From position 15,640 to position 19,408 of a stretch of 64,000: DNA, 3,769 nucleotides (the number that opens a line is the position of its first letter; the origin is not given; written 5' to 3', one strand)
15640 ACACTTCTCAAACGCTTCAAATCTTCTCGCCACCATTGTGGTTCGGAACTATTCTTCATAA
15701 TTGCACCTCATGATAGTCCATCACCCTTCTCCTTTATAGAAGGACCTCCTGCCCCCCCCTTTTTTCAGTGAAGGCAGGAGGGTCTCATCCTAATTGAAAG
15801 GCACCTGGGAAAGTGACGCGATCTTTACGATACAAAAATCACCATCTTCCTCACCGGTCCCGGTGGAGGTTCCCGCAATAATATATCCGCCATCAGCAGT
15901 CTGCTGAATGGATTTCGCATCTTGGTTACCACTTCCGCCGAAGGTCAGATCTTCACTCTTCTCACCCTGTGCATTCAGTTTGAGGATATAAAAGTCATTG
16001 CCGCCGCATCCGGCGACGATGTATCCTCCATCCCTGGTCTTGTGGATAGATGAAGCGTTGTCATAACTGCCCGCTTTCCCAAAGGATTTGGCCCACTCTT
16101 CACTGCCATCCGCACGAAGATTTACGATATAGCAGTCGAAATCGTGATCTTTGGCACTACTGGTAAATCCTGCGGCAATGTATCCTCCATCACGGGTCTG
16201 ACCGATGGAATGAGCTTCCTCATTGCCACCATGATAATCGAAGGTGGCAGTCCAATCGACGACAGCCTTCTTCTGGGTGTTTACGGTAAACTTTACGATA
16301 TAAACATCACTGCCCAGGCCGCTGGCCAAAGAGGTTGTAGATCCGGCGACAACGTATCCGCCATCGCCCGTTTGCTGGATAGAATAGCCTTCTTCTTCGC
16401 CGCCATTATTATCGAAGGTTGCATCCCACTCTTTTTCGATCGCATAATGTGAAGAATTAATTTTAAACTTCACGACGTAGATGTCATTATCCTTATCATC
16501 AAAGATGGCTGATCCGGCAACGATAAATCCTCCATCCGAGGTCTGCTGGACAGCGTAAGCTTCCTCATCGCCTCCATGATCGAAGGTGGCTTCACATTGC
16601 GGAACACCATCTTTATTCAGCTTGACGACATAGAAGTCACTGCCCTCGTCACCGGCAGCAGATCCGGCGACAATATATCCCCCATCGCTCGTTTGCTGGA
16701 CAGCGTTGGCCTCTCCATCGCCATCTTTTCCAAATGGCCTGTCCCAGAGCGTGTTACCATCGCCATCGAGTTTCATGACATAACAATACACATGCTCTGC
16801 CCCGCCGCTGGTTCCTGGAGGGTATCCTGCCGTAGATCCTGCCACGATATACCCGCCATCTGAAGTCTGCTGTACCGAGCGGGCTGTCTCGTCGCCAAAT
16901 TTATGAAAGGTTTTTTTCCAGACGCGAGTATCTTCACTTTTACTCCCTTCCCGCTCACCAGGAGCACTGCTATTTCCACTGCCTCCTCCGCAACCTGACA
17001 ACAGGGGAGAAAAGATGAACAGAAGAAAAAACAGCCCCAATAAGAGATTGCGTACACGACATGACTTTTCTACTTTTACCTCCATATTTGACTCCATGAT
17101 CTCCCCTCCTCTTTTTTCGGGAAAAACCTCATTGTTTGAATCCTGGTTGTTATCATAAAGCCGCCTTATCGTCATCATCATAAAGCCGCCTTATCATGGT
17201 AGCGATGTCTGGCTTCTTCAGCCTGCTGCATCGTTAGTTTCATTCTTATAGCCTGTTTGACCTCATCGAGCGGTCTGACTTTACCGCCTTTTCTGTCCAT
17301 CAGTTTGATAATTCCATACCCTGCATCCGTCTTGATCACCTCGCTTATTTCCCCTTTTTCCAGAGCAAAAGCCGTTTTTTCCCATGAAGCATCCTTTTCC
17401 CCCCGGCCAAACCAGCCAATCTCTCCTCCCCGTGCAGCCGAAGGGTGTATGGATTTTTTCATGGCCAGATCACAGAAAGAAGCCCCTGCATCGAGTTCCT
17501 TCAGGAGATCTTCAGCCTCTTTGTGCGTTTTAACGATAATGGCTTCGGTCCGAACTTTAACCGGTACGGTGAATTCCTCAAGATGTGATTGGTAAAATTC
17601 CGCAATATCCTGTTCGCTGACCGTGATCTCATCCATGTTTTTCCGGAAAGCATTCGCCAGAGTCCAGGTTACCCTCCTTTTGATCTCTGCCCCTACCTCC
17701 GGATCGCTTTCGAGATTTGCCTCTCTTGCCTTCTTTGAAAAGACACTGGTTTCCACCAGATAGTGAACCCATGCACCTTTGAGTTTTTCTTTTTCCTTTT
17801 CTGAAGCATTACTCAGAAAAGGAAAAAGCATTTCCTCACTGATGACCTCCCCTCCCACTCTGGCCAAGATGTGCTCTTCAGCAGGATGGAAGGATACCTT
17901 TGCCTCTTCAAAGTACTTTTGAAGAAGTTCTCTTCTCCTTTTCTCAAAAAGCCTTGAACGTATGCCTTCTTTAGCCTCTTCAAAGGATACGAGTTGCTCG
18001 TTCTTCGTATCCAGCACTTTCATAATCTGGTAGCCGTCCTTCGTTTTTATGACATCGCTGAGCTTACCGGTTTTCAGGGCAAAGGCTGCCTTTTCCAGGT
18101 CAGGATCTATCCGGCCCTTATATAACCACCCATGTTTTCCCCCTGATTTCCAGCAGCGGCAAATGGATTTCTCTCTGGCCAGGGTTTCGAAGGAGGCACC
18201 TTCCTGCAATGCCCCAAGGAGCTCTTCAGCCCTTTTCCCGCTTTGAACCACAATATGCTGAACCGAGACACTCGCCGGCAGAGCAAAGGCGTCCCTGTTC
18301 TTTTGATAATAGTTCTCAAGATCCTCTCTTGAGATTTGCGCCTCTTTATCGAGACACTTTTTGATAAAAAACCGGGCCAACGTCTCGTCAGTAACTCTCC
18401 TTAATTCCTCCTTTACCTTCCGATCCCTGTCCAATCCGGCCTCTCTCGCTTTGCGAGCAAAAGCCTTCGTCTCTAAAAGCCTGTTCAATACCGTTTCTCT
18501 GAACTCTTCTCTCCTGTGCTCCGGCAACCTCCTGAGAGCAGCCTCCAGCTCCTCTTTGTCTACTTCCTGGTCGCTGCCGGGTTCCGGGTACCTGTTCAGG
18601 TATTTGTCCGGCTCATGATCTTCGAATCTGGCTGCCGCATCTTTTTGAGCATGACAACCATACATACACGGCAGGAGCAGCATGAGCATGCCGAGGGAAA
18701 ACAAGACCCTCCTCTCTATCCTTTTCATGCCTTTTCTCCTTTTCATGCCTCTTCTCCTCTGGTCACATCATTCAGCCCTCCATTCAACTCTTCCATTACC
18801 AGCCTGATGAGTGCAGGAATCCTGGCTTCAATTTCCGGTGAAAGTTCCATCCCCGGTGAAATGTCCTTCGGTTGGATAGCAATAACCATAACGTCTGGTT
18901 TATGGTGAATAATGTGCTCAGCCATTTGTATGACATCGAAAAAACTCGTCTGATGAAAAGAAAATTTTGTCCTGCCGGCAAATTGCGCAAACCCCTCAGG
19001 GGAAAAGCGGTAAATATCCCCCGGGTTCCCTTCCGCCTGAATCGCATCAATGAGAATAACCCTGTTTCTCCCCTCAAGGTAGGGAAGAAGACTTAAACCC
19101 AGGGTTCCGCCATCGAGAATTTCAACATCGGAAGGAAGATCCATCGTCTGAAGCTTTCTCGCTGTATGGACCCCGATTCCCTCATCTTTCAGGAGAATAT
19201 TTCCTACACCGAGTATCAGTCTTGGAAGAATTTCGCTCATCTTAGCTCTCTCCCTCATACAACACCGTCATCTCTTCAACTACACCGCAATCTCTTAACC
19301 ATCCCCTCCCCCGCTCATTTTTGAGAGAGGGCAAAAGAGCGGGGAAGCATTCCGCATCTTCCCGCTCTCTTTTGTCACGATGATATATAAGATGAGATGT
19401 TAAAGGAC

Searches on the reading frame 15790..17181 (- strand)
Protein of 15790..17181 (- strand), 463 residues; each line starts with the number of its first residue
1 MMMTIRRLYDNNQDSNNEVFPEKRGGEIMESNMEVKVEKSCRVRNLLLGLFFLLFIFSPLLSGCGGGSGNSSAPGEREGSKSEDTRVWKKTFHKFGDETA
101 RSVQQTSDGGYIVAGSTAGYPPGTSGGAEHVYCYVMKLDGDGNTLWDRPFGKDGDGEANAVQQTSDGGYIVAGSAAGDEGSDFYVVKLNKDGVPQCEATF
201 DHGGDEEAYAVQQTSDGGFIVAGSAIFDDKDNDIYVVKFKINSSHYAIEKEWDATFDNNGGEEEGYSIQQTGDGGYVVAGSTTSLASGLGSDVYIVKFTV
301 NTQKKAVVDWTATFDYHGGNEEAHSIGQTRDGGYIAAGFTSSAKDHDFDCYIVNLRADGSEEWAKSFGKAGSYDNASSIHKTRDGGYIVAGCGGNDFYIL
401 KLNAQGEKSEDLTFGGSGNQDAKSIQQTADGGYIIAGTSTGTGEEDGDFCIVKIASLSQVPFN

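Call 4: search_protein_families(library=pfam, proteins=[window:15790-17181:-], max_evalue=0.01)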
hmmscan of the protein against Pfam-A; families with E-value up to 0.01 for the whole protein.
window:15790-17181:- (463 aa): 1 family
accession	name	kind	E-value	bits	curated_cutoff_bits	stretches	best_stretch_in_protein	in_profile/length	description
PF17164.10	DUF5122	-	4.8e-07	30.4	27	1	165-193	2-31/36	Domain of unknown function (DUF5122) beta-propeller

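Call 68: search_protein_families(library=ncbifam, proteins=[window:15790-17181:-], max_evalue=0.001)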
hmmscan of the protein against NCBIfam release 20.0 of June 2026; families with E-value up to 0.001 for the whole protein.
window:15790-17181:- (463 aa): 1 family
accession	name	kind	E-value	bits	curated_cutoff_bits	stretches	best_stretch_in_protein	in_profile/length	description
TIGR02608.1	delta_60_rpt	domain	2.4e-20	72.1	76.5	2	158-204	3-48/55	delta-60 repeat domain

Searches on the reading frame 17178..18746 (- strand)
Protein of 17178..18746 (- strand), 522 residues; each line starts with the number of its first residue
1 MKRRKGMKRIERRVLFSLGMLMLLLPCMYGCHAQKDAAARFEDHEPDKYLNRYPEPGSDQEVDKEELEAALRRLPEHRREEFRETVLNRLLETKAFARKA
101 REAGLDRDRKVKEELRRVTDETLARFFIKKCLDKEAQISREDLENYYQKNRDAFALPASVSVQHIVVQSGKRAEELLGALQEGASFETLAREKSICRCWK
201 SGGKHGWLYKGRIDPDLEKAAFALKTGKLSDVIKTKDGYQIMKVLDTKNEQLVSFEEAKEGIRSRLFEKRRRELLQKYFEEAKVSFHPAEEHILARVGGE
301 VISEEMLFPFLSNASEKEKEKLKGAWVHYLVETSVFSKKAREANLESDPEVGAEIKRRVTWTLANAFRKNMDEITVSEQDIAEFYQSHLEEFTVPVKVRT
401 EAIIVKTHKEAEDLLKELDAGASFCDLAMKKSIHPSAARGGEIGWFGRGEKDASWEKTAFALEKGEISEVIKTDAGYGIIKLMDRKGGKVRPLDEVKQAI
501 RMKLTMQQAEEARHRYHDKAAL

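Call 4: search_protein_families(library=pfam, proteins=[window:17178-18746:-], max_evalue=0.01)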
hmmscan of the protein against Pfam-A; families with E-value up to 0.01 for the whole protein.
window:17178-18746:- (522 aa): 4 families
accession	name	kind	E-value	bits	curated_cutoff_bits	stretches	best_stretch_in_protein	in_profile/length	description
PF13145.12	Rotamase_2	-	8.6e-42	143.2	27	2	138-260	1-121/121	PPIC-type PPIASE domain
PF00639.27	Rotamase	-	8.3e-36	123.3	21.7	2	404-484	15-97/97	PPIC-type PPIASE domain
PF13616.12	Rotamase_3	-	2.2e-35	122.1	22.5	2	406-486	35-116/116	PPIC-type PPIASE domain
PF10231.14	COA8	-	0.00083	19.8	27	0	99-165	55-121/122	Cytochrome c oxidase assembly factor 8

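Call 68: search_protein_families(library=ncbifam, proteins=[window:17178-18746:-], max_evalue=0.001)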
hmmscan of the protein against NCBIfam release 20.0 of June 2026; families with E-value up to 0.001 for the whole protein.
window:17178-18746:- (522 aa): 11 families
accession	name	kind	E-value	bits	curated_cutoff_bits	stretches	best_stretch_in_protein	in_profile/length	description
NF008054.0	PRK10788.1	equivalog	1.9e-51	175.5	493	2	369-513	242-386/626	peptidylprolyl isomerase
NF000809.0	PRK00059.1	equivalog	3.4e-48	164.8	303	2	371-512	169-314/336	peptidylprolyl isomerase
NF002827.0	PRK03002.1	equivalog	8.9e-41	139.8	343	2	376-507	124-245/285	peptidylprolyl isomerase PrsA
NF002824.0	PRK02998.1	subfamily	1.6e-33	116.3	360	2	364-519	111-255/283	peptidylprolyl isomerase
TIGR02933.1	nifM_nitrog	equivalog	8e-30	104.6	168.2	2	375-511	101-246/256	nitrogen fixation protein NifM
NF002846.0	PRK03095.1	equivalog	2.4e-28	99.4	361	2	397-512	132-247/287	peptidylprolyl isomerase PrsA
NF011969.0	PRK15441.1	equivalog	1.5e-27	95.8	127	2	402-486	9-93/93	peptidylprolyl isomerase PpiC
NF003356.0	PRK04405.1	subfamily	4.2e-27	95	339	2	125-272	116-259/299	peptidylprolyl isomerase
TIGR02925.1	cis_trans_EpsD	equivalog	7.2e-17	61.8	108.9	2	60-190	35-170/232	EpsD family peptidyl-prolyl cis-trans isomerase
NF008038.0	PRK10770.1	equivalog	5.1e-15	55.2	394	1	353-489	144-277/431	peptidylprolyl isomerase SurA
NF002361.0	PRK01326.1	equivalog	2.3e-12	46.7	428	2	143-262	133-255/336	peptidylprolyl isomerase PrsA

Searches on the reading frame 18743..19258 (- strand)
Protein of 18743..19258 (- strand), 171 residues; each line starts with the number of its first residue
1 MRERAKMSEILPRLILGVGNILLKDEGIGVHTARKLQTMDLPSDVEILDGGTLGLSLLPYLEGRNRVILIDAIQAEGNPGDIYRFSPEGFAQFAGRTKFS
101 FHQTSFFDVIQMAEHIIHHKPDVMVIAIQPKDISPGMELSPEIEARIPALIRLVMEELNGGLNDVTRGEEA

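Call 4: search_protein_families(library=pfam, proteins=[window:18743-19258:-], max_evalue=0.01)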
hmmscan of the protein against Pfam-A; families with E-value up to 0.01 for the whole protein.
window:18743-19258:- (171 aa): 1 family
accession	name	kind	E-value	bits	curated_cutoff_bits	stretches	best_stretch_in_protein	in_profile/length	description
PF01750.23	HycI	-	5.5e-28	97.8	23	1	30-156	1-129/130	Hydrogenase maturation protease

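Call 68: search_protein_families(library=ncbifam, proteins=[window:18743-19258:-], max_evalue=0.001)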
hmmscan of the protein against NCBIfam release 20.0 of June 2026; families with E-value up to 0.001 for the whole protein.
window:18743-19258:- (171 aa): 7 families
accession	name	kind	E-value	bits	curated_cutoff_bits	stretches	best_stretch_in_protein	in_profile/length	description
TIGR00072.1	hydrog_prot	superfamily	1.3e-41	142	47.45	1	14-158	1-145/145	hydrogenase maturation protease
TIGR00140.1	hupD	subfamily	2.3e-36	125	151.8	1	14-159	2-148/151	HyaD/HybD family hydrogenase maturation endopeptidase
NF045519.1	NiFeSe_H2_mat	exception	2e-30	105.6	190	1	14-159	4-148/152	NiFeSe hydrogenase maturation protease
NF007777.0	PRK10466.1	equivalog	2e-27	96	190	1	13-167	3-159/164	HyaD/HybD family hydrogenase maturation endopeptidase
NF007616.0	PRK10264.1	equivalog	3e-21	76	261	1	14-133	7-127/195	hydrogenase 1 maturation protease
TIGR00130.1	frhD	equivalog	1.1e-15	58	134.95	1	14-159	6-152/153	coenzyme F420-reducing hydrogenase, FrhD protein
TIGR00142.1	hycI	equivalog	2.2e-08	34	119.1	1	14-156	2-140/146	hydrogenase maturation peptidase HycI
